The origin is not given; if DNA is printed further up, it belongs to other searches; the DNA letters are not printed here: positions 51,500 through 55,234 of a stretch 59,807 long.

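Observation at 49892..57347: One operon couples a NuoEF-type (Bfu/Stn-like) bifurcation module to EtfBA, with no substrate dehydrogenase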

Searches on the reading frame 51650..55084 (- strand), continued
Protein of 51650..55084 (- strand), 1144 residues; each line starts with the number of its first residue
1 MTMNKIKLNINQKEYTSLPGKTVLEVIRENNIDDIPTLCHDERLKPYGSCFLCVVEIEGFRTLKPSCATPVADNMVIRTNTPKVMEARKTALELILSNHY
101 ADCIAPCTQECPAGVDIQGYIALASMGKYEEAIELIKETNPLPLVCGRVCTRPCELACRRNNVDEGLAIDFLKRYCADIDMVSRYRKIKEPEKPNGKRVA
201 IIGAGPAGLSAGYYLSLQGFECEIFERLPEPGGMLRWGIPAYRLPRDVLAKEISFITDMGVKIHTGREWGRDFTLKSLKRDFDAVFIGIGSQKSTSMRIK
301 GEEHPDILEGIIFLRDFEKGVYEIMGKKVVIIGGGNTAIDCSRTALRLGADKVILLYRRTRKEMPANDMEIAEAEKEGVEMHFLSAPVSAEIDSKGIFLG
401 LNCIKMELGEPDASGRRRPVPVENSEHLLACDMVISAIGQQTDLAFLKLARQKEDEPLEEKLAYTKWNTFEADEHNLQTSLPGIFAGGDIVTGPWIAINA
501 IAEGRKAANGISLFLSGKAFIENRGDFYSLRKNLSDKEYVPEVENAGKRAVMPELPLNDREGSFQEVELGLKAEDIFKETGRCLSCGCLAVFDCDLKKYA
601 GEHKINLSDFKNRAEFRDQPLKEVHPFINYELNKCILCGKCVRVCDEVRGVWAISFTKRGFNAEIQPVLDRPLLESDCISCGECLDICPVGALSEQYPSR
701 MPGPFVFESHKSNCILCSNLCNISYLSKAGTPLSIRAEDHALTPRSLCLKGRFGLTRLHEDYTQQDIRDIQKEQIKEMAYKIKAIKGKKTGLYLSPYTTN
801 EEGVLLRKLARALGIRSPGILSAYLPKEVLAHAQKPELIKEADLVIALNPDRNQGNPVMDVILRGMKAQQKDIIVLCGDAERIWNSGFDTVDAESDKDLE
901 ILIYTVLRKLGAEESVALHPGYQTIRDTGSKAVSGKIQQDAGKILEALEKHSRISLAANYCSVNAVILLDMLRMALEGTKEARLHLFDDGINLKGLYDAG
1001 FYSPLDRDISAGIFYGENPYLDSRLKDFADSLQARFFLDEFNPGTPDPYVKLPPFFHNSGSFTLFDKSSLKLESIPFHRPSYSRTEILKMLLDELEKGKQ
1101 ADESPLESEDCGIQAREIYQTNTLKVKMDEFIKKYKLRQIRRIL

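Call 75: fold_search(model_id=the predicted structure, library=pdb)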
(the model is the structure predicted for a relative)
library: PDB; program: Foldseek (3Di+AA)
matches with E <= 10: 1984; with E <= 0.001: 699
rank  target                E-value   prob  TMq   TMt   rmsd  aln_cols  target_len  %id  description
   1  9bov_A                1.1e-94  1.00  0.86  0.83   4.9      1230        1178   32  Structure of electron bifurcating Nfn-ABC complexed with NAD from Caldicellulosiruptor saccharolyticus (released 2025-03-05)
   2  8oh5_C                5.0e-90  1.00  0.82  0.80   4.6      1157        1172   33  Cryo-EM structure of the electron bifurcating transhydrogenase StnABC complex from Sporomusa Ovata (state 2) (released 2023-09-13)
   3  9n5u_A                5.1e-78  1.00  0.72  0.85   4.6      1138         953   30  Structure of the Thermococcus sibiricus NfnABC complex (released 2025-05-07)
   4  9n5v_A                1.1e-74  1.00  0.71  0.85   4.7      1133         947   31  Structure of the NAD(H)-bound Thermococcus sibiricus NfnABC complex (released 2025-05-07)
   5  5jca_L                4.9e-39  1.00  0.34  0.79   6.8       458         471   37  NADP(H) bound NADH-dependent Ferredoxin:NADP Oxidoreductase (NfnI) from Pyrococcus furiosus (released 2017-04-12)
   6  5jfc_L                1.2e-37  1.00  0.33  0.79   6.1       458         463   36  NADH-dependent Ferredoxin:NADP Oxidoreductase (NfnI) from Pyrococcus furiosus (released 2017-04-12)
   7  4ylf_B                1.8e-37  1.00  0.34  0.81   6.6       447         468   38  Insights into flavin-based electron bifurcation via the NADH-dependent reduced ferredoxin-NADP oxidoreductase structur (released 2015-07-08)
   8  5vj7_A                3.0e-35  1.00  0.33  0.79   6.8       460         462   33  Ferredoxin NADP Oxidoreductase (Xfn) (released 2017-07-19)
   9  6s6s_E                3.6e-33  1.00  0.34  0.81   2.4       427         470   34  Structure of Azospirillum brasilense Glutamate Synthase in a4b4 oligomeric state. (released 2019-09-11)
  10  6s6t_E                1.2e-32  1.00  0.34  0.81   6.5       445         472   33  Structure of Azospirillum brasilense Glutamate Synthase in a4b3 oligomeric state (released 2019-09-11)
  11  2vdc_G                9.3e-30  1.00  0.34  0.81   6.0       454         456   32  THE 9.5 A RESOLUTION STRUCTURE OF GLUTAMATE SYNTHASE FROM CRYO-ELECTRON MICROSCOPY AND ITS OLIGOMERIZATION BEHAVIOR IN (released 2008-01-15)
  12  1h7x_A                1.1e-29  1.00  0.34  0.38   8.1       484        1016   26  Dihydropyrimidine dehydrogenase (DPD) from pig, ternary complex of a mutant enzyme (C671A), NADPH and 5-fluorouracil (released 2001-02-23)
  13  1h7w_B                2.1e-29  1.00  0.34  0.38   6.7       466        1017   27  Dihydropyrimidine dehydrogenase (DPD) from pig (released 2001-02-23)
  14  7m32_A                2.4e-29  1.00  0.33  0.37   7.0       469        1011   26  Dihydropyrimidine Dehydrogenase (DPD) C671A Mutant Soaked with Uracil and NADPH Anaerobically (released 2021-06-09)
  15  7ljt_D                2.6e-29  1.00  0.33  0.37   7.1       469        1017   26  Porcine Dihydropyrimidine Dehydrogenase (DPD) soaked with 5-Ethynyluracil (5EU), NADPH - 20 minutes (released 2021-04-07)
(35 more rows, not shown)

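Call 78: find_encoding_contigs(protein=P0123, flank=5000, max_places=1)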
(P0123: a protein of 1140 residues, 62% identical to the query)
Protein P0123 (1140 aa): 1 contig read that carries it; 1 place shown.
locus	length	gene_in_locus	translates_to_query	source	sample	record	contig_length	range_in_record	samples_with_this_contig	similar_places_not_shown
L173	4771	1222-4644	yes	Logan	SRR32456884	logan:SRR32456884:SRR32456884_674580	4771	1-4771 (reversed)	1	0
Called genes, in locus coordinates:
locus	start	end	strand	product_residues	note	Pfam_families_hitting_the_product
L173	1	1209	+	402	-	?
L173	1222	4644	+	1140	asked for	PF13510:Fer2_4, PF14691:Fer4_20, PF01946:Thi4 (weak), PF07992:Pyr_redox_2, PF13450:NAD_binding_8, PF13738:Pyr_redox_3 (weak), PF13187:Fer4_9 (weak), PF22117:Fer4_Nqo3, +6 more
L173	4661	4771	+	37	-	?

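Call 79: find_encoding_contigs(protein=P0124, flank=5000, max_places=1)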
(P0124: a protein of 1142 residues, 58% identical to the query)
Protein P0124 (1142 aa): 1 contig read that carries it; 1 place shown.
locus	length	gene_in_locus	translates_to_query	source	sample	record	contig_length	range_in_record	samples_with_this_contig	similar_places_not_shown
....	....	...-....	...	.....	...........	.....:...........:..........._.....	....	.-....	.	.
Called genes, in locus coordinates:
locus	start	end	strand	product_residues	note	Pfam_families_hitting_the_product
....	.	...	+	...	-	?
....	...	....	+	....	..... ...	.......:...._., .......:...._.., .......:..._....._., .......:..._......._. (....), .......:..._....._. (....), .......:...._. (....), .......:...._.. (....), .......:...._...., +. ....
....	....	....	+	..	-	?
